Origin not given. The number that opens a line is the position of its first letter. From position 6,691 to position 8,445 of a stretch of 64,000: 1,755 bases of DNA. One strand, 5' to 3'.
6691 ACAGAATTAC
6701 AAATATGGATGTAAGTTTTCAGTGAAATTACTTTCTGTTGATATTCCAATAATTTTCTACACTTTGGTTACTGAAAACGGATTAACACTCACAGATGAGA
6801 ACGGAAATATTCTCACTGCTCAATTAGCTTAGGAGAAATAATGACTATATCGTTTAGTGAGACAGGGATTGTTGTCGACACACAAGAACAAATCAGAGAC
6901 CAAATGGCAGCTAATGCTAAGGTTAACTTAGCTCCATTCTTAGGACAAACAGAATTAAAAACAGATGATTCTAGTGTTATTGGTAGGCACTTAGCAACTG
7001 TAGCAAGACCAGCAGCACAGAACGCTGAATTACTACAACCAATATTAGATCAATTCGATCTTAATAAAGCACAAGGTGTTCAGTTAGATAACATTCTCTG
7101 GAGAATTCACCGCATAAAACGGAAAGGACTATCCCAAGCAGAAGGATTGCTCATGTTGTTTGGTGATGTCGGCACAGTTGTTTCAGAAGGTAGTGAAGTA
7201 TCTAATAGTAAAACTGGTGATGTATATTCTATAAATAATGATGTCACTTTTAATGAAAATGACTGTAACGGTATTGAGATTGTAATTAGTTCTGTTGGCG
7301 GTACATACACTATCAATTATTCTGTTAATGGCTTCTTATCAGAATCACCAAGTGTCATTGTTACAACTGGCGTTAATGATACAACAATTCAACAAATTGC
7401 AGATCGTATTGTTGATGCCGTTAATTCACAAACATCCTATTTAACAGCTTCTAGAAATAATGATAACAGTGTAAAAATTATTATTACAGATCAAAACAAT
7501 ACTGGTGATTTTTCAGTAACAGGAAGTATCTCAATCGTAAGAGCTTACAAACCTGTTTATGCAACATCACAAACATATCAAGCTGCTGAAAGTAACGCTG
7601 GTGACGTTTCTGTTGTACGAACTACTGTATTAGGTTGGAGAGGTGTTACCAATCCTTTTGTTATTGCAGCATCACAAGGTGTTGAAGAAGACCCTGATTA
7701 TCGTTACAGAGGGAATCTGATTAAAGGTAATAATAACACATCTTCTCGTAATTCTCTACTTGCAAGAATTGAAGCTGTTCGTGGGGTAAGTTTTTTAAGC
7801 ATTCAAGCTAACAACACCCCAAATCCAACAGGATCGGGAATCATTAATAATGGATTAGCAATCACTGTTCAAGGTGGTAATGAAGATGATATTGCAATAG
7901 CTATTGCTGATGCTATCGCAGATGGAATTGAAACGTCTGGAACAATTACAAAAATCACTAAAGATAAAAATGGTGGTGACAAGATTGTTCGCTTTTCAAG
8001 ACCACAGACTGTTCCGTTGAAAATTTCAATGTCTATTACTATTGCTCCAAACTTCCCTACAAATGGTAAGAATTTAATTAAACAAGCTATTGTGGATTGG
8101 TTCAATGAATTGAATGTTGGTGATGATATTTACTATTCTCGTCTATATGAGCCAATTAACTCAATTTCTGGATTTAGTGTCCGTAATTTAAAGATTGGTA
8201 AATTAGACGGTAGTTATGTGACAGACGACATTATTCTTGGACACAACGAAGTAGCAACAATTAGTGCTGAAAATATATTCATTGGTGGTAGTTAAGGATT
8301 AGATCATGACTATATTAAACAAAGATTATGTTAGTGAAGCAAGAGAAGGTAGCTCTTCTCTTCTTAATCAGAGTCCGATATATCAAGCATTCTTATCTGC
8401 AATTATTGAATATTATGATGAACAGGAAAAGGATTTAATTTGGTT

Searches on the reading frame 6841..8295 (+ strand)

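Call 64: search_protein_families(library=phrogs, proteins=[window:6841-8295:+], max_evalue=0.00001)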
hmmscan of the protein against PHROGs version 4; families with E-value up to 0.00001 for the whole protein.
window:6841-8295:+ (484 aa): 1 family
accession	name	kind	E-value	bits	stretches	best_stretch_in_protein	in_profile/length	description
phrog_6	-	tail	6.2e-40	138.4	1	6-483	63-407/548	baseplate wedge subunit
